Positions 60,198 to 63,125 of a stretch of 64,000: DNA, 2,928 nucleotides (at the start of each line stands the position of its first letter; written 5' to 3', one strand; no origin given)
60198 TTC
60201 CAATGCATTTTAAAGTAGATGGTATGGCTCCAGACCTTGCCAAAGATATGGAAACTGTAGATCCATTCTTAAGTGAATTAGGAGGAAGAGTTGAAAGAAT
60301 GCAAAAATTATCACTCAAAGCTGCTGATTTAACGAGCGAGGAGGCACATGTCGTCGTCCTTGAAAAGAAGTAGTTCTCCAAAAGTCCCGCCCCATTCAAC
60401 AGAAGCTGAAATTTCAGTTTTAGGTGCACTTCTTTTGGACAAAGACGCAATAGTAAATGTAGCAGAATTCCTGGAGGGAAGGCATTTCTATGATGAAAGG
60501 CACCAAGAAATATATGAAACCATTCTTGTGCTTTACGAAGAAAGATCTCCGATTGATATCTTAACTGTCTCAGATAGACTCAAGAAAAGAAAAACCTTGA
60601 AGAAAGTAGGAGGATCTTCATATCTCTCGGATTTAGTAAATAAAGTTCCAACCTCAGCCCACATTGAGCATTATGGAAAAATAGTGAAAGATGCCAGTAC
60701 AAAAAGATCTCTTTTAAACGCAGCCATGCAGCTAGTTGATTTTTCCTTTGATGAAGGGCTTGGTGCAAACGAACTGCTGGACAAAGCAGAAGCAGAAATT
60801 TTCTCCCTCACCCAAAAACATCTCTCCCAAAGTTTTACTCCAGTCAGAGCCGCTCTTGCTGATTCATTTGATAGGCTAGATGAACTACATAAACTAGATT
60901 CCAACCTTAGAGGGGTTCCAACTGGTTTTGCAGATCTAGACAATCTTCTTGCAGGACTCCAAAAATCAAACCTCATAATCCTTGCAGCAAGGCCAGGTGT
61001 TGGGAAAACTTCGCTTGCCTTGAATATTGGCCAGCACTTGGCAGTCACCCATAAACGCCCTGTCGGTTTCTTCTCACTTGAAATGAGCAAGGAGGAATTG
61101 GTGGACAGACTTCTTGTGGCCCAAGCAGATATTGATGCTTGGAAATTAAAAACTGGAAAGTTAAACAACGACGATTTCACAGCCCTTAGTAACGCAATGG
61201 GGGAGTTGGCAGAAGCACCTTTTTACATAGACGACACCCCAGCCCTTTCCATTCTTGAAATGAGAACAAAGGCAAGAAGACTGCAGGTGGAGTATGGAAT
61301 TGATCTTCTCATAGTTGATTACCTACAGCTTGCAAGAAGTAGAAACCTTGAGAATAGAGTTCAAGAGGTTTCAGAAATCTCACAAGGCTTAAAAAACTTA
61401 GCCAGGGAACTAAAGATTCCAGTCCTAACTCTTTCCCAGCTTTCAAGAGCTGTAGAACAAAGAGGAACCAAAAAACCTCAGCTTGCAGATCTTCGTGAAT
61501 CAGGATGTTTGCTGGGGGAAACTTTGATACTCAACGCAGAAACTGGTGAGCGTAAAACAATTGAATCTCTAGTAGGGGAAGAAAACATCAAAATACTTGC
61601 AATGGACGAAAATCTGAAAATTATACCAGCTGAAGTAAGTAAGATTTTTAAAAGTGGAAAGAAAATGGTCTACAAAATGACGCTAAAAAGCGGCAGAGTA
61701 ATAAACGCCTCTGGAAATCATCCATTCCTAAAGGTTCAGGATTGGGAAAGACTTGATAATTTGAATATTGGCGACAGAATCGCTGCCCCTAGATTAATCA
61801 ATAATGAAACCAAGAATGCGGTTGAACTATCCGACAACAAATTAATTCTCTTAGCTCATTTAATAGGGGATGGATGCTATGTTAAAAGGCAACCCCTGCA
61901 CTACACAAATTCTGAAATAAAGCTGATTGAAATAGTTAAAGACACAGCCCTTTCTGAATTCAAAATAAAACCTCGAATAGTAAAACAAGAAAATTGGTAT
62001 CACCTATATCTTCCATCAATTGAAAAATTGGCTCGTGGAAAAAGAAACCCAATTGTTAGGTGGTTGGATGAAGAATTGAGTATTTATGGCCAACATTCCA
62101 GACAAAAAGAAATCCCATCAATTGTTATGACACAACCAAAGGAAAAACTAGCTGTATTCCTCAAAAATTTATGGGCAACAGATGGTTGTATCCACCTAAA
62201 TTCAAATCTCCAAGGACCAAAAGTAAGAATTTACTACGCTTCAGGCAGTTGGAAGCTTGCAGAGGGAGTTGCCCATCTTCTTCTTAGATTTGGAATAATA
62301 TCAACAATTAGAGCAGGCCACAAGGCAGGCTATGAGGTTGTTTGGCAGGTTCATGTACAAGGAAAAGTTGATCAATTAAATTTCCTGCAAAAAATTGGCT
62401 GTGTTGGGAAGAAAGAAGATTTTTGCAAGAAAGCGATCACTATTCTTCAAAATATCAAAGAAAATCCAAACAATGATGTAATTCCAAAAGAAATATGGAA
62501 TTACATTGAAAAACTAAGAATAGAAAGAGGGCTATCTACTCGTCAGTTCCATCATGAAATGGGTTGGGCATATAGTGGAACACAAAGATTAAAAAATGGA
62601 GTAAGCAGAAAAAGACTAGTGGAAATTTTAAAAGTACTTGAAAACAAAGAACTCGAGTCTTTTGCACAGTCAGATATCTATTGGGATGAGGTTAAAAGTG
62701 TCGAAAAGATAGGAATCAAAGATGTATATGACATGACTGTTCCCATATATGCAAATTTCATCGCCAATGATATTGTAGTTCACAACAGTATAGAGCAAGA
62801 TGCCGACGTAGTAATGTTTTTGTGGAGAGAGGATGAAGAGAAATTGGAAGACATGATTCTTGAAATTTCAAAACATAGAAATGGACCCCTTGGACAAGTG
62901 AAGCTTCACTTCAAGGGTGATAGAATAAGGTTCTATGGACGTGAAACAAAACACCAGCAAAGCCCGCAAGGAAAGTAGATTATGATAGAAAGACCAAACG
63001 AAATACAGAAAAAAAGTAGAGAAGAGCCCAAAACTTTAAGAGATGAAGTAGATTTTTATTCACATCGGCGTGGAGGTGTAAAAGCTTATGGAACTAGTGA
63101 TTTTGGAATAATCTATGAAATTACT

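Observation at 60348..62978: Replicative helicase DnaB split by a 427-aa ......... intein at the canonical P-loop-domain site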

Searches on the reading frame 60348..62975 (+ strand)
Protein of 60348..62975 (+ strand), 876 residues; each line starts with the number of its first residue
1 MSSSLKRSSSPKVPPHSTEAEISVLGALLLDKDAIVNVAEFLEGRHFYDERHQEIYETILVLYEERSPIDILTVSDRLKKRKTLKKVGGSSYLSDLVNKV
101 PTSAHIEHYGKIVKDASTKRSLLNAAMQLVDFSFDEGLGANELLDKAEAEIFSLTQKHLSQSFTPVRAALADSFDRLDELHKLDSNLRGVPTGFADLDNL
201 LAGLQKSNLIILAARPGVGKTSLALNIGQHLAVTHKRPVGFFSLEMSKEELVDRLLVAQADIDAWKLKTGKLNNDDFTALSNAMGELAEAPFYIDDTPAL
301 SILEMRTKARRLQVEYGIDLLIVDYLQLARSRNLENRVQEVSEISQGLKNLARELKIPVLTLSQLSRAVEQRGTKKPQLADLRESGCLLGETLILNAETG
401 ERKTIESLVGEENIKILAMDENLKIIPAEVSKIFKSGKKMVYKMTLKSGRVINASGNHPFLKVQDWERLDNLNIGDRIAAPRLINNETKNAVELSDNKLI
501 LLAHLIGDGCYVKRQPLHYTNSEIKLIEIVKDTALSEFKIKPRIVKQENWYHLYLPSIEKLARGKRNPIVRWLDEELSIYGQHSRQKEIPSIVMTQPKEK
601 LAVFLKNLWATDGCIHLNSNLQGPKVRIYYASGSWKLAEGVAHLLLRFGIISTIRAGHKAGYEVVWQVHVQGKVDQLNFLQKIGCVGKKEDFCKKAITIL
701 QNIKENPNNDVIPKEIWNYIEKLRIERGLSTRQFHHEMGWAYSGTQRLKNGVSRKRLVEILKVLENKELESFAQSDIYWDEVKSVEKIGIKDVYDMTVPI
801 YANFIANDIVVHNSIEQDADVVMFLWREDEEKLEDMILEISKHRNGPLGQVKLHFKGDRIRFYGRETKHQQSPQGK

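Call 4: search_protein_families(library=pfam, proteins=[window:60348-62975:+], max_evalue=0.01)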
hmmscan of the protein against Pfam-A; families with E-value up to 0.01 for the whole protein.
window:60348-62975:+ (876 aa): 7 families
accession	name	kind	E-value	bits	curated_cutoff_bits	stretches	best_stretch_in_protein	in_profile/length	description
PF03796.21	DnaB_C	-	2.4e-92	309.4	27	2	189-387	1-200/255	DnaB-like helicase C terminal domain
PF00772.26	DnaB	-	5.3e-35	120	23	1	14-115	2-103/103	DnaB-like helicase N terminal domain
PF14890.11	Intein_splicing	-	4.1e-28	98.6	35.8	1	398-813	5-155/155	Intein splicing domain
PF14528.11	LAGLIDADG_3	-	1.9e-21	76.6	22.5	1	601-684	3-82/82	LAGLIDADG-like domain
PF13481.12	AAA_25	-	5.5e-14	52.7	27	1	186-365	11-190/195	AAA domain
PF06745.19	ATPase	-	9.4e-05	22.3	26.6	1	190-376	1-173/231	KaiC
PF20720.3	nSTAND3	-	0.0095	16.1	27.2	0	200-232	10-42/155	Novel STAND NTPase 3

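Call 5: search_protein_families(library=ncbifam, proteins=[window:60348-62975:+], max_evalue=0.01)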
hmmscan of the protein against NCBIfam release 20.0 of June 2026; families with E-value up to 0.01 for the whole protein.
window:60348-62975:+ (876 aa): 34 families (the best 25 are shown)
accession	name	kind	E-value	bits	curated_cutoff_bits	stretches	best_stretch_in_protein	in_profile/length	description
NF005852.0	PRK07773.1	equivalog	1.5e-301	1002.9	780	1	4-862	14-880/886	replicative DNA helicase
TIGR00665.1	DnaB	equivalog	1.1e-150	502.2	385.25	1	14-863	2-431/435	replicative DNA helicase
NF004384.0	PRK05748.1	equivalog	6e-144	480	525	2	10-388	6-387/452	replicative DNA helicase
NF004109.0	PRK05595.1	equivalog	3e-124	415.1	737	2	13-388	7-383/444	replicative DNA helicase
NF006606.0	PRK09165.1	equivalog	1e-121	407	540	3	7-387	14-414/497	replicative DNA helicase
TIGR03600.1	phage_DnaB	exception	5.9e-115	384.6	498.65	2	17-387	1-375/421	phage replicative helicase, DnaB family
NF006443.0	PRK08760.1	equivalog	2.1e-108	362.7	741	2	9-388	28-411/476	replicative DNA helicase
NF005424.0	PRK07004.1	equivalog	1.1e-106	357.2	834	2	10-388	11-396/460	replicative DNA helicase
NF040583.1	dnaB_SPI-7_type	exception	4.8e-106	355.4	655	2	15-388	2-379/434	SPI-7-type island replicative DNA helicase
NF006458.0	PRK08840.1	equivalog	3.6e-102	342.4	884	2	12-388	18-401/464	replicative DNA helicase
NF005369.0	PRK06904.1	equivalog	1.8e-100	336.9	809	2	6-388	17-408/474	replicative DNA helicase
NF005945.0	PRK08006.1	equivalog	3.9e-100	335.9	898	2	12-388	25-408/471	replicative DNA helicase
NF004967.0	PRK06321.1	equivalog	7.2e-96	321.9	751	2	10-388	12-411/472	replicative DNA helicase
NF006306.0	PRK08506.1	equivalog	5.6e-95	318.7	596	1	19-388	8-374/472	replicative DNA helicase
NF005240.0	PRK06749.1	subfamily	1e-77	261.7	686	2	18-388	6-372/428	replicative DNA helicase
TIGR01445.1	intein_Nterm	domain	2.5e-11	44.4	24.5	1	387-461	1-82/83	intein N-terminal splicing region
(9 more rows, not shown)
